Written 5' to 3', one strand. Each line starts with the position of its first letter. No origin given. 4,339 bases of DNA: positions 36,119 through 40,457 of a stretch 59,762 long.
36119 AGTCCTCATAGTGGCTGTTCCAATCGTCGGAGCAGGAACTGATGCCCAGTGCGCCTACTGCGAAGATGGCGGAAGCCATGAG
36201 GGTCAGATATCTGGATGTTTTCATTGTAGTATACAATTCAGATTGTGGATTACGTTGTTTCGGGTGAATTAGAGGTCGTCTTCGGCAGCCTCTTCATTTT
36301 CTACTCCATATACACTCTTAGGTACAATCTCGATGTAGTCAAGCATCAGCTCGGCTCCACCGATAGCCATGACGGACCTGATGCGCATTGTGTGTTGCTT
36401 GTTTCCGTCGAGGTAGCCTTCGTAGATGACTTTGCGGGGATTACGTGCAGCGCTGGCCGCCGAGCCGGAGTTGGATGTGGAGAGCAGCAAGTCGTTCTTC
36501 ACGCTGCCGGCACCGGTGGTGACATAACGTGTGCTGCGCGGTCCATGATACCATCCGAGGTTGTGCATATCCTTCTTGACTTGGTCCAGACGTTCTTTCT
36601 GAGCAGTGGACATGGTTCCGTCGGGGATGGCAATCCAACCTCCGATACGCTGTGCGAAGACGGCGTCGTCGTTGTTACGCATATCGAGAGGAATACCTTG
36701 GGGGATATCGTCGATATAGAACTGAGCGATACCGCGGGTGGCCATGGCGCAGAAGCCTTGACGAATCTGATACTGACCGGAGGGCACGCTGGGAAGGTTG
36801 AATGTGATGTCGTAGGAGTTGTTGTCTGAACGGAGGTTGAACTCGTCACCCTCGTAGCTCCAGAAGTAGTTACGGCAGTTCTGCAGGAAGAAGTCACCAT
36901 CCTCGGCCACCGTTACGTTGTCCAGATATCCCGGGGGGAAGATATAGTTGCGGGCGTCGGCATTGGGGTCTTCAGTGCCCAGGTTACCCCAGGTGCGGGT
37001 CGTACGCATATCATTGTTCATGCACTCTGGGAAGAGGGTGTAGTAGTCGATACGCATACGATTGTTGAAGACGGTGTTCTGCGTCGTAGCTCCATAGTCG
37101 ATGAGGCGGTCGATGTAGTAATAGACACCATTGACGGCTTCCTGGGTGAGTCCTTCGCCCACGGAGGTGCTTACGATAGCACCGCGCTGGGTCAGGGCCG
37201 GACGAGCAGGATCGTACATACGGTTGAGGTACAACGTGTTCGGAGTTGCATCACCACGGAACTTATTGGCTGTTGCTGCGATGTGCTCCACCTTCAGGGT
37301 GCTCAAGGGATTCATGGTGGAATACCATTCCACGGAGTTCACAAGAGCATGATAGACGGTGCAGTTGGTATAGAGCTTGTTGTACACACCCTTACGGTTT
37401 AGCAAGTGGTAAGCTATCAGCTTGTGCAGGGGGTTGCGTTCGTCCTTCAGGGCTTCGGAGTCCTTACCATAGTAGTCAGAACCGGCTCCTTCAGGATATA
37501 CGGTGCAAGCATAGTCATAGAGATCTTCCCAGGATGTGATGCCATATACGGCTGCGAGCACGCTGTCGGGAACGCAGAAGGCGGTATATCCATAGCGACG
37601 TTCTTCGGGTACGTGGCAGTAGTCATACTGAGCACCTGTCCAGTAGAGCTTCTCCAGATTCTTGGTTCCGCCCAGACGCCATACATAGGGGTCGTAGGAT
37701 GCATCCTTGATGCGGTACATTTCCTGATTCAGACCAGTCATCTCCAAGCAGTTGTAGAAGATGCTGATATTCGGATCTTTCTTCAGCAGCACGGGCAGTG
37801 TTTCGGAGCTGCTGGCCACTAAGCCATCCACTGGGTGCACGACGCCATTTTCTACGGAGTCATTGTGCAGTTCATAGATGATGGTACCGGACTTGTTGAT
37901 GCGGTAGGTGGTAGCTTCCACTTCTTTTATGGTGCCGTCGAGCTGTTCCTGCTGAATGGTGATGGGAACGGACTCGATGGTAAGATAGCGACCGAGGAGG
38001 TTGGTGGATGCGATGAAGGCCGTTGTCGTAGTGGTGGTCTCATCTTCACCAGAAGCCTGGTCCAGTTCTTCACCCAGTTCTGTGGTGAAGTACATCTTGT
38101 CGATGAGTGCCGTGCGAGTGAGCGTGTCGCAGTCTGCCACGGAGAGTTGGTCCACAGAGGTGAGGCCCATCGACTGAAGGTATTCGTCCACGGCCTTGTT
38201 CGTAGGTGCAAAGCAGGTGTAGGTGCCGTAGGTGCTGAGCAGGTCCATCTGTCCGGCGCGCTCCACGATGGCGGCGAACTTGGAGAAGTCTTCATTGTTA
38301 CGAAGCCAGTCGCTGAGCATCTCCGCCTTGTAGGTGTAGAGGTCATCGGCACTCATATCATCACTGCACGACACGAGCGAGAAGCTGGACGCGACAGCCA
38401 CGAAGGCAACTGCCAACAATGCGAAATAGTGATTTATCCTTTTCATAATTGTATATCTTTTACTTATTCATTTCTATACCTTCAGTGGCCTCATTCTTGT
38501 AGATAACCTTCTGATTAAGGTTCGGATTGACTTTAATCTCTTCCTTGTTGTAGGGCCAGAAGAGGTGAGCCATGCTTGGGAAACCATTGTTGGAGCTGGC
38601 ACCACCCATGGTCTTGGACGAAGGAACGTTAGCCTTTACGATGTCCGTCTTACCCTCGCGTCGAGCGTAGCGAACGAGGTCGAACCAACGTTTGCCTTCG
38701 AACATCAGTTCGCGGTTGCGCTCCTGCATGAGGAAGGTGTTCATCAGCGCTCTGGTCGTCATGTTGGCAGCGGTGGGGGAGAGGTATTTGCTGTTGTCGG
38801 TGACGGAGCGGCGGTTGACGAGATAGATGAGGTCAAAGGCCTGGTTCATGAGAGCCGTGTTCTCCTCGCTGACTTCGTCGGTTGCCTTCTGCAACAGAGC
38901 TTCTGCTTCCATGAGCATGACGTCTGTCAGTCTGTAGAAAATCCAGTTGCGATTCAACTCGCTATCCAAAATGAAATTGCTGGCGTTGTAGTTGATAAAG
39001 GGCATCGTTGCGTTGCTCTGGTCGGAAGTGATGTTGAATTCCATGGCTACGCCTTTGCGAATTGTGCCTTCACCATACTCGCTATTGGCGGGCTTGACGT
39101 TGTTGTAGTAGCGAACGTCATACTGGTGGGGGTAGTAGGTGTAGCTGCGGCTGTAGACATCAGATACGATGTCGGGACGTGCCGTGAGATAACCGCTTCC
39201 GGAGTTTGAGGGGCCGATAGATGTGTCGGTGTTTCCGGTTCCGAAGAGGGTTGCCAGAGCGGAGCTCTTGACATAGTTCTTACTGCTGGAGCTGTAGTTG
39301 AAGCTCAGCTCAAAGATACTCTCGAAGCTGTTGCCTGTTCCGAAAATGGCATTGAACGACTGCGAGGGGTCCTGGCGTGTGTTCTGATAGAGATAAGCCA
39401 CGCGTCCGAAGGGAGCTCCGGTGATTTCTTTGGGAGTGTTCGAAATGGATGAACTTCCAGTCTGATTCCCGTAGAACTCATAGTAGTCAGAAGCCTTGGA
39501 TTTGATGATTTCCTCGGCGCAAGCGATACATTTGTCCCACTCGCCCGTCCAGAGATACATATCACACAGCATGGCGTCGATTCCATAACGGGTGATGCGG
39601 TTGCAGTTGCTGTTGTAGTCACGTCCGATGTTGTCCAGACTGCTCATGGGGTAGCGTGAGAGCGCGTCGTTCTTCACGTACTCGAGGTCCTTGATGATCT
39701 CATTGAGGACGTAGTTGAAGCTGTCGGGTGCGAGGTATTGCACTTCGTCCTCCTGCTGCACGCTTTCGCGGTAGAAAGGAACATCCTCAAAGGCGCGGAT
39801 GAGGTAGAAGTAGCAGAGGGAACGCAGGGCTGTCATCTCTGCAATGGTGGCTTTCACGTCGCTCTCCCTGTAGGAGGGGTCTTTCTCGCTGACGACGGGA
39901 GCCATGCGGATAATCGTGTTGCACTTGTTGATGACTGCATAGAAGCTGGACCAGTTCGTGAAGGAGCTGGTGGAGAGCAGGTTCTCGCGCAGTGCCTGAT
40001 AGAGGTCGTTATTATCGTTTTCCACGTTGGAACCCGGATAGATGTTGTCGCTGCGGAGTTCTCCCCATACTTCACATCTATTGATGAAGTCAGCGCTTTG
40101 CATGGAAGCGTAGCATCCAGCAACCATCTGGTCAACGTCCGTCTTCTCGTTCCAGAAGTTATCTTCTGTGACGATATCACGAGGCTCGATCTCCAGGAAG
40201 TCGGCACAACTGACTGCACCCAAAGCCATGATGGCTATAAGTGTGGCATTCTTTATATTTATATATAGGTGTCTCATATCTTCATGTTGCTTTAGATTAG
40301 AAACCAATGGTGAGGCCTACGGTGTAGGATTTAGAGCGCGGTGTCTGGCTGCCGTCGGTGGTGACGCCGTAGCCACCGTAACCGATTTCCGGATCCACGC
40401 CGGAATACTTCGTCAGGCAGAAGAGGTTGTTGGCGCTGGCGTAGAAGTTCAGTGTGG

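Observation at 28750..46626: Seven-gene operon of three FAS1 lipoproteins and two SusC/SusD pairs, with no enzyme and no sensor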

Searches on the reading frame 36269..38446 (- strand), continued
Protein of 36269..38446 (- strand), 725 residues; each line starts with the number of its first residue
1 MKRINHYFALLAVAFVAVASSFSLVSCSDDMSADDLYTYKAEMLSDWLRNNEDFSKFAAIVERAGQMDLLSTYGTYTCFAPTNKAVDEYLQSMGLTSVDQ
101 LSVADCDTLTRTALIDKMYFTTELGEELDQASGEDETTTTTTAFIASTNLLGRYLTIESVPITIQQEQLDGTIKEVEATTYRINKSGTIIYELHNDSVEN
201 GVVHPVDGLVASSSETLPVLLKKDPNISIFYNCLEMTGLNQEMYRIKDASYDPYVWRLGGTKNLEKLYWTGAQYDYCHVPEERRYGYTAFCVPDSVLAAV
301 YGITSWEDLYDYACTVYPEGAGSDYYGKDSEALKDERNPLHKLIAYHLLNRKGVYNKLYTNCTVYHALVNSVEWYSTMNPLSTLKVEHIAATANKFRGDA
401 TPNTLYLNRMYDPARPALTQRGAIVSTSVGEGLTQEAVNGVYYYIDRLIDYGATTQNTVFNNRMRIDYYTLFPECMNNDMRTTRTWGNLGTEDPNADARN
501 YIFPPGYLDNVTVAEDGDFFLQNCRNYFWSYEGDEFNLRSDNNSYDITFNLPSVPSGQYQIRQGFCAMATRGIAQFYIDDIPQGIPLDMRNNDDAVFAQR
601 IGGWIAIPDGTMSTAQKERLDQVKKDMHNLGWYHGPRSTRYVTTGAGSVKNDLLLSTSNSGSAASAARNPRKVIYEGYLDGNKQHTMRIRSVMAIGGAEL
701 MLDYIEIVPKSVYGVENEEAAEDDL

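Call 105: search_protein_families(library=pfam, alignment_id=A7, max_evalue=0.00001)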
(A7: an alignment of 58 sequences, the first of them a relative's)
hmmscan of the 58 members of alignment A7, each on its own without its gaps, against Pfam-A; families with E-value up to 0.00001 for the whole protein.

A. member 1, L001:651-1469:+ (273 aa): 1 family
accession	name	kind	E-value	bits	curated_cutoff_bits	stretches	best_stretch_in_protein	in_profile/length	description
PF02548.21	Pantoate_transf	-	3.2e-115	384.4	28.7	1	11-268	1-258/259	Ketopantoate hydroxymethyltransferase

B. families by the number of members that match (of 58 scanned): 18 families
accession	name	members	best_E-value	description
PF02548.21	Pantoate_transf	14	3.2e-115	Ketopantoate hydroxymethyltransferase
PF07690.21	MFS_1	5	1e-17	Major Facilitator Superfamily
PF04616.20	Glyco_hydro_43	4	3.2e-51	Glycosyl hydrolases family 43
PF17851.8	GH43_C2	2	3.3e-39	Beta xylosidase C-terminal Concanavalin A-like domain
PF00795.27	CN_hydrolase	1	9.2e-35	Carbon-nitrogen hydrolase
PF00005.33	ABC_tran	1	3.1e-21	ABC transporter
PF00924.24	MS_channel_2nd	1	1e-16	Mechanosensitive ion channel, beta-domain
PF16326.10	ABC_tran_CTD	1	5.2e-16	ABC transporter C-terminal domain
PF13585.12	CHU_C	1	1.9e-15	CHU_C Type IX secretion signal domain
PF03422.21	CBM_6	1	3.2e-15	Carbohydrate binding module (family 6)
PF00722.28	Glyco_hydro_16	1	8.2e-12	Glycosyl hydrolases family 16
PF03935.22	SKN1_KRE6_Sbg1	1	1e-09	Beta-glucan synthesis-associated protein SKN1/KRE6/Sbg1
PF13304.12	AAA_21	1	7.6e-08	AAA domain, putative AbiEii toxin, Type IV TA system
PF00515.34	TPR_1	1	1.4e-07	Tetratricopeptide repeat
PF07719.23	TPR_2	1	3.2e-07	Tetratricopeptide repeat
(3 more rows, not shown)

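Call 110: search_protein_families(library=ncbifam, proteins=[L039:764-1861:+, L026:518-1651:+, L075:85-2160:+, L066:19210-21552:-, L052:19038-19445:+, L043:19017-20255:+, L004:37-1920:+, L083:18756-20093:+, L071:19025-22090:+], max_evalue=0.01)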
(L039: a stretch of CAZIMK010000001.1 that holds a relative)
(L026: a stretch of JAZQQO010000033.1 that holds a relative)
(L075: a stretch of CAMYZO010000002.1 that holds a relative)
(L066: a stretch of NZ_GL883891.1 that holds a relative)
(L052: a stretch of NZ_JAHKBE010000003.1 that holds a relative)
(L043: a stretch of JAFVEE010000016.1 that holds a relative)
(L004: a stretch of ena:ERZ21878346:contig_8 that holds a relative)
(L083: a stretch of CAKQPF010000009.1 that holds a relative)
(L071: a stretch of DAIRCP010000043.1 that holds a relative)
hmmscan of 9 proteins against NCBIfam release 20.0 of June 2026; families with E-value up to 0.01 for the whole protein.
L039:764-1861:+ (366 aa): 1 family
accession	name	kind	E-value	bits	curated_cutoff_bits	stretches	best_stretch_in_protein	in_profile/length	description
TIGR00880.1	2_A_01_02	superfamily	3.2e-06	27.3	131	1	37-166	6-134/141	multidrug resistance protein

L026:518-1651:+ (378 aa): 7 families
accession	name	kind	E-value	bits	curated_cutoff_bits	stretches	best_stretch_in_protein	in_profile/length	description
TIGR00880.1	2_A_01_02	superfamily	4.5e-12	46.3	131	1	49-184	2-136/141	multidrug resistance protein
TIGR00898.1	2A0119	subfamily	3.5e-06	26.1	550.75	1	48-182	129-262/506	cation transport protein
NF012174.0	tet_MFS_A_B_C_D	equivalog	4.6e-05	22.4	475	1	14-158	7-151/382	Tet(A)/Tet(B)/Tet(C) family tetracycline efflux MFS transporter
NF053813.1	MFS_TcaB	equivalog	5.4e-05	22.1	475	1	25-111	22-107/396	putative multidrug effflux MFS transporter TcaB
NF045684.1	tet_MFS_65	exception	0.00056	19.2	800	1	27-145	14-132/383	tetracycline efflux MFS transporter Tet(65)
NF009048.0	PRK12382.1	subfamily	0.00077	18.4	364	1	42-180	246-383/392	arabinose transporter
TIGR00895.1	2A0115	subfamily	0.0029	16.6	418.55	1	50-184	57-191/398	aromatic acid/H+ symport family MFS transporter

L075:85-2160:+ (692 aa): 2 families
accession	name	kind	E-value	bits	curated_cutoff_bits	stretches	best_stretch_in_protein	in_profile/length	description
TIGR04183.1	Por_Secre_tail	domain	9.5e-05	22.3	23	1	632-692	13-72/72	T9SS type A sorting domain-containing protein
NF053833.1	Rv1352_Rv1906c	domain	0.0061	16.9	25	0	659-682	3-26/76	Rv1352/Rv1906c domain-containing protein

L066:19210-21552:- (780 aa): 0 families

L052:19038-19445:+ (136 aa): 0 families

L043:19017-20255:+ (413 aa): 1 family
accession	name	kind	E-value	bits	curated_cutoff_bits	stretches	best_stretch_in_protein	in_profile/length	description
NF040510.1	avirulen_svx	equivalog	2.8e-08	32.9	625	2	325-387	356-422/601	Svx/AvrXca family virulence/avirulence protein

L004:37-1920:+ (628 aa): 1 family
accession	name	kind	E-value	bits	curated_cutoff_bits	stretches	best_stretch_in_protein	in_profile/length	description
TIGR04183.1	Por_Secre_tail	domain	0.0037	17.2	23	0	589-628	19-72/72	T9SS type A sorting domain-containing protein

L083:18756-20093:+ (446 aa): 1 family
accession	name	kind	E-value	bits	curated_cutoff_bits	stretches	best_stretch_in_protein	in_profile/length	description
NF040510.1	avirulen_svx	equivalog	6.6e-15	54.8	625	2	94-289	66-262/601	Svx/AvrXca family virulence/avirulence protein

L071:19025-22090:+ (1022 aa): 0 families
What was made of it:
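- DUF6055 is weakly similar to Svx/AvrXca (call 110).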

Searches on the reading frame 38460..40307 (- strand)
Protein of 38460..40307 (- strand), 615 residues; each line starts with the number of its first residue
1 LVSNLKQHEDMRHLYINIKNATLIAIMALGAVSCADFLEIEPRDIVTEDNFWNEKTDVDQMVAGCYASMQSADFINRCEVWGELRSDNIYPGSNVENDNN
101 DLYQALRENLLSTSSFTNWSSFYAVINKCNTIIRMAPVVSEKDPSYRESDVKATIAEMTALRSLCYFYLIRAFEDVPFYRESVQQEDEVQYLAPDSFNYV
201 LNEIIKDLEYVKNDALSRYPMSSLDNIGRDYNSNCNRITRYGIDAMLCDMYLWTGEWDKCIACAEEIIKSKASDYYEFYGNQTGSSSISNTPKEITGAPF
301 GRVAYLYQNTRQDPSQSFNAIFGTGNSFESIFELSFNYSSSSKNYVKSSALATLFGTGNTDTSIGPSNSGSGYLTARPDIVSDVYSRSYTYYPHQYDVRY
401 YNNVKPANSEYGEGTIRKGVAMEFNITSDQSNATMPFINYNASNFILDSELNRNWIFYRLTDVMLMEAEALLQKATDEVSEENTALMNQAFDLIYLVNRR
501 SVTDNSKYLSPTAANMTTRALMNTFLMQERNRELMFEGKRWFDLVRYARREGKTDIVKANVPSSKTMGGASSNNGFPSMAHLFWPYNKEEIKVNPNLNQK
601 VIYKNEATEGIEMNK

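Call 3: search_protein_families(library=pfam, proteins=[window:38460-40307:-], max_evalue=0.01)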
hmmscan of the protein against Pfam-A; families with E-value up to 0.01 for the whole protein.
window:38460-40307:- (615 aa): 2 families
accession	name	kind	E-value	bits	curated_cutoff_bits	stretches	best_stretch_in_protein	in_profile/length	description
PF07980.17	SusD_RagB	-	4.7e-17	63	23.1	1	329-601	2-295/297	SusD family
PF14322.12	SusD-like_3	-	1.1e-09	39.3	27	1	36-210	1-160/191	Starch-binding associating with outer membrane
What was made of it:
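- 38460..40277 (-): G3: SusD-like lipoprotein 1 (605 aa from the ATG; lipobox AVSC|ADFLE). PF07980 63 bits, PF14322 39 bits (call 3).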

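Call 4: search_protein_families(library=ncbifam, proteins=[window:38460-40307:-], max_evalue=0.01)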
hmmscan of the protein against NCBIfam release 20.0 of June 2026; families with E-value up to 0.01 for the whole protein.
window:38460-40307:- (615 aa): 2 families
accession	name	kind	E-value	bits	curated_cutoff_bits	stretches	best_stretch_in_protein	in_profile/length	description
NF033072.0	NanU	exception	2.5e-17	63.1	425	2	22-235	7-214/521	SusD family outer membrane lipoprotein NanU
NF033071.0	SusD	exception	6.3e-11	41.2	725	2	513-602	476-557/558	starch-binding outer membrane lipoprotein SusD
